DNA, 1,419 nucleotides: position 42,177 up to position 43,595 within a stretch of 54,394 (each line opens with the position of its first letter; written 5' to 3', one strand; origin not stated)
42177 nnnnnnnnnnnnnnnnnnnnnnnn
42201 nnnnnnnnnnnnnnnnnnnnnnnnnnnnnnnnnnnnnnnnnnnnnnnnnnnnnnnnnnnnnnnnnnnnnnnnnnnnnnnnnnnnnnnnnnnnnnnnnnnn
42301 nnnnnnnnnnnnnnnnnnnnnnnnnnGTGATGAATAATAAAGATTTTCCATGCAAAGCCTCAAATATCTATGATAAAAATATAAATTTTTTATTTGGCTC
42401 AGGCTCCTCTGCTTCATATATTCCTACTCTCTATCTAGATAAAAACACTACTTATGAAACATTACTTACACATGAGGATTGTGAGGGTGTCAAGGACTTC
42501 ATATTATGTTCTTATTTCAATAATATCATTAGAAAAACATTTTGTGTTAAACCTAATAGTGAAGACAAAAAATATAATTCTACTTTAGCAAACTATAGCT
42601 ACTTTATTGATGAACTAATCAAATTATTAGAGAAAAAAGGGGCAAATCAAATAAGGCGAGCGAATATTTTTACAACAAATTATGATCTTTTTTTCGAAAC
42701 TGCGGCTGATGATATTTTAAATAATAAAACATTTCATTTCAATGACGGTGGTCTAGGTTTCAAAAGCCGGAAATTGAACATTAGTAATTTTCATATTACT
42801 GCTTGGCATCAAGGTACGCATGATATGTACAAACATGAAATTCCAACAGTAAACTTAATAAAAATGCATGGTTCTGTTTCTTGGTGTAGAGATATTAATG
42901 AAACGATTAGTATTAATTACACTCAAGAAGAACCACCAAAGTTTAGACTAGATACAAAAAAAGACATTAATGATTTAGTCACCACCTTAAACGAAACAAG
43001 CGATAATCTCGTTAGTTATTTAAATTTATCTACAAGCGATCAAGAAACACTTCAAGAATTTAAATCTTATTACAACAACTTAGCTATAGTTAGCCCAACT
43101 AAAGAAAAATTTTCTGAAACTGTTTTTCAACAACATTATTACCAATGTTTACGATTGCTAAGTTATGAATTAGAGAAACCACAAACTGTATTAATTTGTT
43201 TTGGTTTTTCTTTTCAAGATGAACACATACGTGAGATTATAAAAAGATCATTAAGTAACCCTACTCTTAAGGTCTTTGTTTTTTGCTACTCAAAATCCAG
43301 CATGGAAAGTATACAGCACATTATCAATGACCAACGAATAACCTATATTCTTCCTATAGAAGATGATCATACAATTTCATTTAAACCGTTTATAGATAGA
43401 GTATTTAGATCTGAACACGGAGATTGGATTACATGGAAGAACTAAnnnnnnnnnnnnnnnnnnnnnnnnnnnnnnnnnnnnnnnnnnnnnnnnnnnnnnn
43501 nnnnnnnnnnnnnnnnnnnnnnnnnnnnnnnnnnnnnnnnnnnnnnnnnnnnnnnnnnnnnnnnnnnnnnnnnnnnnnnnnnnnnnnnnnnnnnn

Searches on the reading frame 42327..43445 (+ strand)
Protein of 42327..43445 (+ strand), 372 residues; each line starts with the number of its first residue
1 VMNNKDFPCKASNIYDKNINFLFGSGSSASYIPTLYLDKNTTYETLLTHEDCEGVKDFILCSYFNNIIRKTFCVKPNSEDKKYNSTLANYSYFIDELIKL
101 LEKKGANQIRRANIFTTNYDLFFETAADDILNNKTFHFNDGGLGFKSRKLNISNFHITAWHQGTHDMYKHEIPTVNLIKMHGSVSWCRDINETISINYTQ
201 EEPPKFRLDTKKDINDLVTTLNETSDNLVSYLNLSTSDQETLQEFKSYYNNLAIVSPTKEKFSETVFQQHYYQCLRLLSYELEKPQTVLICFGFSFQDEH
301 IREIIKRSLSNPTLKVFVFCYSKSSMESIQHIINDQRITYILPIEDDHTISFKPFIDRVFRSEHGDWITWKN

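Call 3: search_protein_families(library=padloc, proteins=[window:42327-43445:+], max_evalue=0.01)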
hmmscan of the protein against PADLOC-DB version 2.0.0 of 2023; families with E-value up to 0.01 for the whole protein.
window:42327-43445:+ (372 aa): 24 families
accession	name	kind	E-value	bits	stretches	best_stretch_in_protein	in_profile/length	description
PDLC04089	SIR2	-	4.1e-65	218.3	2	13-201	14-195/336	-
PDLC04080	SIR2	-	1.1e-53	180.6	2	234-353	215-333/347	-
PDLC04084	SIR2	-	5.1e-34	116.2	1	77-344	150-367/414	-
PDLC02186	SIR2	-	1.9e-24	84.5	2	239-323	255-338/412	-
PDLC04087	SIR2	-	9.2e-22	75.4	2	66-205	89-216/343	-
PDLC04076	SIR2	-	4.9e-21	73.4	2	238-330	249-342/406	-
PDLC04081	SIR2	-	9e-20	69.1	2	94-192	117-214/345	-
PDLC04090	SIR2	-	6.6e-19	66.4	2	254-342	285-373/426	-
PDLC04093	SIR2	-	1.8e-18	64.7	2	250-331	234-316/395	-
PDLC04094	SIR2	-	1.5e-17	61.9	2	249-332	224-307/399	-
PDLC04075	SIR2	-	9.6e-17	58.8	2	95-195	172-268/414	-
PDLC04096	SIR2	-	1.6e-15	55.2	2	253-351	108-202/230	-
PDLC04085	SIR2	-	4.8e-15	53.4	1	97-320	187-380/463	-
PDLC04083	SIR2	-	1.1e-14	52.1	2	248-351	232-331/371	-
PDLC04079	SIR2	-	4.6e-14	49.8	2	247-325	283-360/430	-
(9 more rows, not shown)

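Call 4: search_protein_families(library=pfam, proteins=[window:42327-43445:+], max_evalue=0.1)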
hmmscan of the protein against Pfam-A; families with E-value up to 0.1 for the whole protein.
window:42327-43445:+ (372 aa): 1 family
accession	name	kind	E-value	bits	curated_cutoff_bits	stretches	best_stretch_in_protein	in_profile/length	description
PF13289.12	SIR2_2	-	9.7e-12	45.6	24.5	1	113-341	2-141/141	SIR2-like domain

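Call 5: search_protein_families(library=ncbifam, proteins=[window:42327-43445:+], max_evalue=0.1)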
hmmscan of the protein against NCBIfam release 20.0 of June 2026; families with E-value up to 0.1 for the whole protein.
window:42327-43445:+ (372 aa): 1 family
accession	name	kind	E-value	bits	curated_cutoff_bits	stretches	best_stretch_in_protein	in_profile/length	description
NF042942.1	SIR2_antiphage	equivalog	1.6e-22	80.1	500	2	246-332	256-341/392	SIR2 family anti-phage-associated protein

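Call 11: search_solved_structures(query=window:42330-43445:+, max_evalue=0.001, show_alignments=2)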
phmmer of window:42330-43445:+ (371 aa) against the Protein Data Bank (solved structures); distinct sequences matched with E-value up to 0.001: 3.
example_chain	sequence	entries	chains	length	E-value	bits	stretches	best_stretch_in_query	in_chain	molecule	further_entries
8j4u_A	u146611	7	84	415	2.2e-13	53.2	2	34-196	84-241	SIR2-like domain-containing protein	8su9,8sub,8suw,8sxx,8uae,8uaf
8yhx_G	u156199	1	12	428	2e-10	43.5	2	249-321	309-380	SIR2 family protein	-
8w9l_A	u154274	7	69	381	6.9e-07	31.8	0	252-321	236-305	SIR2-like domain-containing protein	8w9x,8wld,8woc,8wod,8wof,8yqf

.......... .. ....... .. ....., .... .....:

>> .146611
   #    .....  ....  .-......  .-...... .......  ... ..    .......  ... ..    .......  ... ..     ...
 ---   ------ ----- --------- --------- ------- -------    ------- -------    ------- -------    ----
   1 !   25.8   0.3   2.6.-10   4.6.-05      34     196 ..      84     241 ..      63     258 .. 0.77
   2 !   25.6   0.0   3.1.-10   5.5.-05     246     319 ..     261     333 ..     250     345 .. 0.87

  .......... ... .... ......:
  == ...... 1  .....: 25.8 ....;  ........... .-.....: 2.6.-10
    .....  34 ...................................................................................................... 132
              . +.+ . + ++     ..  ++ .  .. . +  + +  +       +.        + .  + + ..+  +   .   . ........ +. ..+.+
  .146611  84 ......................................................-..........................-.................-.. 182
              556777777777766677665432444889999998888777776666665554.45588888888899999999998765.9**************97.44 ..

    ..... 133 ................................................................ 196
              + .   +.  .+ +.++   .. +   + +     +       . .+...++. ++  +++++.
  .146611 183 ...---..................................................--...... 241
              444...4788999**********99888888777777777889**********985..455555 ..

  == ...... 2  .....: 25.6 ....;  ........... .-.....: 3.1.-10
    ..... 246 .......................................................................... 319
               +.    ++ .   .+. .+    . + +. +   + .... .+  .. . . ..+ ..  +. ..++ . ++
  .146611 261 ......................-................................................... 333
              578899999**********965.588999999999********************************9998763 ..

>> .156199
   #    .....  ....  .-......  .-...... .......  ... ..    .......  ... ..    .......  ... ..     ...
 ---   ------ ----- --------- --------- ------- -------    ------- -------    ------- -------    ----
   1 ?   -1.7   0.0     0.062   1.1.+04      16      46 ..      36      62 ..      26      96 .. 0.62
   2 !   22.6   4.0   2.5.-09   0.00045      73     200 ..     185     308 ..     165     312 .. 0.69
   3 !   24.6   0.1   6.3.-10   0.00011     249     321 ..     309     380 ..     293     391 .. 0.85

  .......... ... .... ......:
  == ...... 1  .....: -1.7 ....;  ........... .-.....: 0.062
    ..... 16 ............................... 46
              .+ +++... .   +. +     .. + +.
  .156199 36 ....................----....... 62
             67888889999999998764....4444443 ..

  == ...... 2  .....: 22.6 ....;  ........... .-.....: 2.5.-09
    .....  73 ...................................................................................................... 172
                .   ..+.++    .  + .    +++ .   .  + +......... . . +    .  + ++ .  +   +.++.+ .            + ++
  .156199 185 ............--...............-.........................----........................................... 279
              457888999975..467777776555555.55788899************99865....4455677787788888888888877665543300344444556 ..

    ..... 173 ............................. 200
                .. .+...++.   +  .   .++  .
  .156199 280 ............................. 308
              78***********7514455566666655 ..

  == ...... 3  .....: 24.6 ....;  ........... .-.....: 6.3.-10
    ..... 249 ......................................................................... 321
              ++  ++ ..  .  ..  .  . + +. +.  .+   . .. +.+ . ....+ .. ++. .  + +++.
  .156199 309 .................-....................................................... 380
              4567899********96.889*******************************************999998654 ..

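Call 37: list_cluster_members(proteins=[window:42330-43442:+, window:43433-45202:+])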
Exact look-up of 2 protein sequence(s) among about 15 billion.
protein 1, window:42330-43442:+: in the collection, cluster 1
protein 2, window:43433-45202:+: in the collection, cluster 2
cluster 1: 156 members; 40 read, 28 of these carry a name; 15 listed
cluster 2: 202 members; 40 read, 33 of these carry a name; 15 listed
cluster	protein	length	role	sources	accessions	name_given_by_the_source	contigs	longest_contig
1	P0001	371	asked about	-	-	TPA: SIR2 family protein [Salmonella enterica subsp. enterica serovar Derby] | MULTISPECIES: SIR2 family protein [Enterobacteriaceae]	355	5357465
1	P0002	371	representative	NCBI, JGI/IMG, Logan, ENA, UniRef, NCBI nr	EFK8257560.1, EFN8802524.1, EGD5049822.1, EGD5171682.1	SIR2 family protein [Escherichia coli] | SIR2 family protein n=1 Tax=Escherichia coli TaxID=562 RepID=UPI000BE6D783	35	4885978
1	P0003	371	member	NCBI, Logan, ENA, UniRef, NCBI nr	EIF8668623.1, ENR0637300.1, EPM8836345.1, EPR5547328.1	SIR2 family protein [Escherichia coli] | SIR2 family protein n=1 Tax=Escherichia coli TaxID=562 RepID=UPI001363FB3C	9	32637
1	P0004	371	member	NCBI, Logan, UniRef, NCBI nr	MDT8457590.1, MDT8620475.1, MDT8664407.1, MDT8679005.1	SIR2 family protein [Escherichia coli] | SIR2 family protein n=1 Tax=Escherichia coli TaxID=562 RepID=UPI001FF5DC3F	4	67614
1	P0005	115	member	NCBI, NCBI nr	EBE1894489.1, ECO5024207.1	hypothetical protein DEK34_22490, partial [Salmonella enterica] | hypothetical protein [Salmonella enterica]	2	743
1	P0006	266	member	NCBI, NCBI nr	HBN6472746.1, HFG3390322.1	TPA: SIR2 family protein, partial [Escherichia coli] | SIR2 family protein [Escherichia coli]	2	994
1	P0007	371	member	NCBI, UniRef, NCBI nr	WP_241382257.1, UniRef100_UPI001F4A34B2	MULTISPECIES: SIR2 family protein [unclassified Salmonella] | SIR2 family protein n=1 Tax=unclassified Salmonella TaxID=2614656 RepID=UPI001F4A34B2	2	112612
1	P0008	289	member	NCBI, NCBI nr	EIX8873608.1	SIR2 family protein, partial [Escherichia coli] | SIR2 family protein [Escherichia coli]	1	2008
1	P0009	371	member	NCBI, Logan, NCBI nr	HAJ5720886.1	TPA: hypothetical protein HLZ95_21875 [Escherichia coli] | hypothetical protein [Escherichia coli]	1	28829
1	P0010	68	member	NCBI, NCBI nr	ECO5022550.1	hypothetical protein FYQ18_13700, partial [Salmonella enterica] | hypothetical protein [Salmonella enterica]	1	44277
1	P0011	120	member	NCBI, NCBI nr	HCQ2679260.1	TPA: SIR2 family protein, partial [Escherichia coli] | SIR2 family protein [Escherichia coli]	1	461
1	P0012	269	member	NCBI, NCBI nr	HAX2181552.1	TPA: hypothetical protein JW566_005259, partial [Escherichia coli] | hypothetical protein [Escherichia coli]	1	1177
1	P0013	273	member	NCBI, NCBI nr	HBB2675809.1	TPA: hypothetical protein J9669_004957, partial [Escherichia coli] | hypothetical protein [Escherichia coli]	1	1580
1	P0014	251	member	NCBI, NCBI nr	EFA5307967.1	hypothetical protein EYX57_22125, partial [Escherichia coli] | hypothetical protein [Escherichia coli]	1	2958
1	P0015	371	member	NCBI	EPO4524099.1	SIR2 family protein [Escherichia coli]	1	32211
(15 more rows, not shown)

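Call 38: find_homologous_proteins(query=window:42330-43442:+, max_evalue=0.00001)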
Query window:42330-43442:+ (371 aa): 1610 proteins with E <= 0.00001 among 2825 candidates; the best 120 are listed.
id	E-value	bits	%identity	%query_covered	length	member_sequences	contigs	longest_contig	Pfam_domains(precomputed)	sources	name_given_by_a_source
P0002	3.6e-250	847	99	100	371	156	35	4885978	PF13289.13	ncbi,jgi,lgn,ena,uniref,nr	ncbi:SIR2 family protein [Escherichia coli]|uniref:SIR2 family protein n=1 Tax=Escherichia coli TaxI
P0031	1.0e-194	665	77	100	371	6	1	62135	PF13289.13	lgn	-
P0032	1.4e-187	641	75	100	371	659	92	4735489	PF13289.13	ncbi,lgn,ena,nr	ncbi:SIR2-like domain-containing protein [Enterobacter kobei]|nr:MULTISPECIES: SIR2 family protein [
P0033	6.1e-179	613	70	100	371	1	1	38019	PF13289.13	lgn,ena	-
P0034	2.9e-178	611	71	100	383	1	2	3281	PF13289.13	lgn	-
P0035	3.8e-178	610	71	100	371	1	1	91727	PF13289.13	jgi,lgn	jgi:hypothetical protein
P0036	6.1e-174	596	72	100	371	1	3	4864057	PF13289.13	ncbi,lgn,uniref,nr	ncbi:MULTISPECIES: SIR2 family protein [Pectobacterium]|uniref:Uncharacterized protein n=1 Tax=Pecto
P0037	4.0e-173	594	70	99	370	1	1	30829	PF13289.13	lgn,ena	-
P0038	3.4e-171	587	70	99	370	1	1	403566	PF13289.13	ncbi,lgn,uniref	ncbi:SIR2 family protein [Lonsdalea quercina]|uniref:SIR2 family protein n=1 Tax=Lonsdalea quercina 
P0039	5.1e-171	587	68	100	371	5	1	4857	PF13289.13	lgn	-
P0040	5.8e-171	587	69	100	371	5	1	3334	PF13289.13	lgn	-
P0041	2.8e-170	584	69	99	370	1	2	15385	PF13289.13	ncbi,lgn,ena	-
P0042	8.7e-163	560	66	99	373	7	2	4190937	PF13289.13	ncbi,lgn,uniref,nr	ncbi:SIR2 family protein [Pantoea dispersa]|uniref:SIR2 family protein n=1 Tax=Pantoea dispersa TaxI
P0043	3.1e-162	558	67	99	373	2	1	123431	PF13289.13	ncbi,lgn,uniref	ncbi:SIR2 family protein [Pantoea sp. SIMBA_079]|uniref:SIR2 family protein n=1 Tax=Pantoea sp. SIMB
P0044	2.3e-160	552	66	99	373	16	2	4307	PF13289.13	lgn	-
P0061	4.3e-116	406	54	97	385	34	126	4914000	PF13289.13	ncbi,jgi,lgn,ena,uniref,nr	ncbi:TPA: SIR2 family protein [Enterobacter asburiae]|uniref:SIR2 family protein n=1 Tax=Enterobacte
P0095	3.8e-91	324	48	97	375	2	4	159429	PF13289.13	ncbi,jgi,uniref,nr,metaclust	ncbi:SIR2 family protein [Gilliamella sp. WF3-4]|jgi:hypothetical protein|uniref:SIR2 family protein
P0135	2.3e-66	242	39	89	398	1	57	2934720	PF13289.13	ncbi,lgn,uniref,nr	ncbi:TPA: SIR2 family protein [Listeria innocua]|uniref:SIR2 family protein n=1 Tax=Listeria innocua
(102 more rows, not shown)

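Call 39: find_encoding_contigs(protein=P0135, flank=6000, max_places=2)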
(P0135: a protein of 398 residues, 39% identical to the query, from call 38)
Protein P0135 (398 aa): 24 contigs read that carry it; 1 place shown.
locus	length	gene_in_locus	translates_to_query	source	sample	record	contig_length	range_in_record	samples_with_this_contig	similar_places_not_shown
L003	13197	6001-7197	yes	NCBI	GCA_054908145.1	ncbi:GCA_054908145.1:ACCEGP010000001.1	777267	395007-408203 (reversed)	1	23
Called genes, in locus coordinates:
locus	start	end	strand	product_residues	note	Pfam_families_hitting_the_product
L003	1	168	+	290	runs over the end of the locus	PF00480:ROK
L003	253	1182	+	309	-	PF00478:IMPDH (faint), PF03060:NMO, PF05690:ThiG (weak), PF03060:NMO, PF01070:FMN_dh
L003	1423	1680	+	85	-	PF11328:DUF3130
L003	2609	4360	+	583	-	-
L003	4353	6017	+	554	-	-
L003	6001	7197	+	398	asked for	PF13289:SIR2_2 (faint)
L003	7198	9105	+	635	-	PF01935:DUF87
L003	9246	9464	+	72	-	-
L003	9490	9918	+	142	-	-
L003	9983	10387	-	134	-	PF00903:Glyoxalase, PF06983:3-dmu-9_3-mt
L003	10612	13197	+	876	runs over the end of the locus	PF00690:Cation_ATPase_N, PF00122:E1-E2_ATPase, PF00702:Hydrolase, PF13246:Cation_ATPase, PF00689:Cation_ATPase_C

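Call 40: find_encoding_contigs(protein=P0061, flank=6000, max_places=3)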
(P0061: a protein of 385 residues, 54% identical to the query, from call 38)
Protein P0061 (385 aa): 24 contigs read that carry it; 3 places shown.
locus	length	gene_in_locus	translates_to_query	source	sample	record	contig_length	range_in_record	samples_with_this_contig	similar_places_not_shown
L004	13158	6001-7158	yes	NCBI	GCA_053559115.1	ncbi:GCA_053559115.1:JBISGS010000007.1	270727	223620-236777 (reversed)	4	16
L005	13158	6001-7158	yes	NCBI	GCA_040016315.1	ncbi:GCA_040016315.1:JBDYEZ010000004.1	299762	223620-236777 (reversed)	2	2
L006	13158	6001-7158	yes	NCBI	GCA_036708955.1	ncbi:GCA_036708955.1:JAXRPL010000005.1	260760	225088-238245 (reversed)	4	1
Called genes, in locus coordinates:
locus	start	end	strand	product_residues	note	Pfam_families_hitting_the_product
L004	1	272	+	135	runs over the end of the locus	-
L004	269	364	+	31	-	-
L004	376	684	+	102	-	-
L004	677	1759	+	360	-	PF17762:HTH_ParB (weak)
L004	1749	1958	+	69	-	-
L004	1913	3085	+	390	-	PF12167:Arm-DNA-bind_2, PF00589:Phage_integrase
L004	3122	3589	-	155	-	-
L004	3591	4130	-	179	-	PF13274:SocA_Panacea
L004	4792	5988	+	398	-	PF13356:Arm-DNA-bind_3, PF22022:Phage_int_M, PF00589:Phage_integrase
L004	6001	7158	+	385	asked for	PF13289:SIR2_2 (faint)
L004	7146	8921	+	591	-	PF01935:DUF87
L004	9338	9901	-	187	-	PF07455:Psu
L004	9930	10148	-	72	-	PF04606:Ogr_Delta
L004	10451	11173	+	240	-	-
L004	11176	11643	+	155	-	-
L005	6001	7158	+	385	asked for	PF13289:SIR2_2 (faint)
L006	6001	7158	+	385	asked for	PF13289:SIR2_2 (faint)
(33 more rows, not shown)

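Call 41: find_encoding_contigs(protein=P0095, flank=6000, max_places=2)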
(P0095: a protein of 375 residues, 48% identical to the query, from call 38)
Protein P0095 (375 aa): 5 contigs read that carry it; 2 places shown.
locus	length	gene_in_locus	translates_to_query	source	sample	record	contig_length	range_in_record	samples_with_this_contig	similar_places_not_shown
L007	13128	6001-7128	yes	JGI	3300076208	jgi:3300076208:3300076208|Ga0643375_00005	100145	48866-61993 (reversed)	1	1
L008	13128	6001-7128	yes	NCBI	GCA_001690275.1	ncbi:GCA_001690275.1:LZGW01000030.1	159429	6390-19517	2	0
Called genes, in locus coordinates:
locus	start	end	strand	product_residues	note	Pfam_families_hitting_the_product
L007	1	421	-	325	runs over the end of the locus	PF02463:SMC_N, PF00005:ABC_tran, PF13304:AAA_21 (weak), PF08352:oligo_HPY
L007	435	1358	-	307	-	PF12911:OppC_N, PF00528:BPD_transp_1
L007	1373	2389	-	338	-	PF19300:BPD_transp_1_N, PF00528:BPD_transp_1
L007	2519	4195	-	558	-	PF00496:SBP_bac_5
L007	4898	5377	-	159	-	PF00583:Acetyltransf_1, PF13673:Acetyltransf_10, PF13508:Acetyltransf_7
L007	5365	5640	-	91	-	PF08681:TacA1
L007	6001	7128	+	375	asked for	PF13289:SIR2_2 (faint)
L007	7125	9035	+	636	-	PF01580:FtsK_SpoIIIE (faint), PF01935:DUF87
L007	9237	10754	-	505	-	PF15515:MvaI_BcnI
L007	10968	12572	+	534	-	PF00145:DNA_methylase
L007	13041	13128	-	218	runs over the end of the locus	PF07275:ArdA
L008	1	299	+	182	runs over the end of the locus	PF04829:PT-VENN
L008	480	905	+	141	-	-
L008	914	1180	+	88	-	PF18664:CdiA_C_tRNase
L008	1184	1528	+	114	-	-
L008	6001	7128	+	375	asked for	PF13289:SIR2_2 (faint)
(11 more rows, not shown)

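Call 54: predict_structure(alignment_id=A1)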
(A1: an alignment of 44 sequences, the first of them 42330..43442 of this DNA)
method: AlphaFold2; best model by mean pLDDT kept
length: 371 residues; sequences in the alignment: 44
mean_pLDDT: 83.6   pTM: 0.85
mean pLDDT of the five models: 83.6, 82.5, 81.8, 80.1, 76.7
residues with pLDDT >= 90: 151; 70-90: 177; 50-70: 27; < 50: 16
segments of 3 or more residues with pLDDT < 50: 1-6, 362-371
pLDDT, mean of each block of 10 residues (from residue 1): 46 81 83 86 91 94 93 85 92 92 83 92 94 93 86 87 76 93 86 86 91 93 88 95 90 71 79 92 90 78 89 85 84 85 63 72 37 31
secondary structure, 60 per line:
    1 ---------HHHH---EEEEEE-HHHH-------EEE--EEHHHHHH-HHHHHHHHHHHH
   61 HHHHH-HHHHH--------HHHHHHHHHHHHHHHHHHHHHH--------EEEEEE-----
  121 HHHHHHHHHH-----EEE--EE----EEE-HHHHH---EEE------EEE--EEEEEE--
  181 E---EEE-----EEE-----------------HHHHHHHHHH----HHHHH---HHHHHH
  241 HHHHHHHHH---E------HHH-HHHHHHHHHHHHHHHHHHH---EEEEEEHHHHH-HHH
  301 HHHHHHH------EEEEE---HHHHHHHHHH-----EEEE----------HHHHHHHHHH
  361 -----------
elements in order: H10-13 E17-22 H24-27 E35-37 H42-47 H49-65 H67-71 H80-101 E110-115 H121-130 E136-138 E147-149 H151-155 E159-161 E168-170 E173-178 E185-187 E193-195 H213-222 H227-231 H235-249 H264-282 E286-291 H292-296 H298-307 E314-318 H322-331 E337-340 H351-360
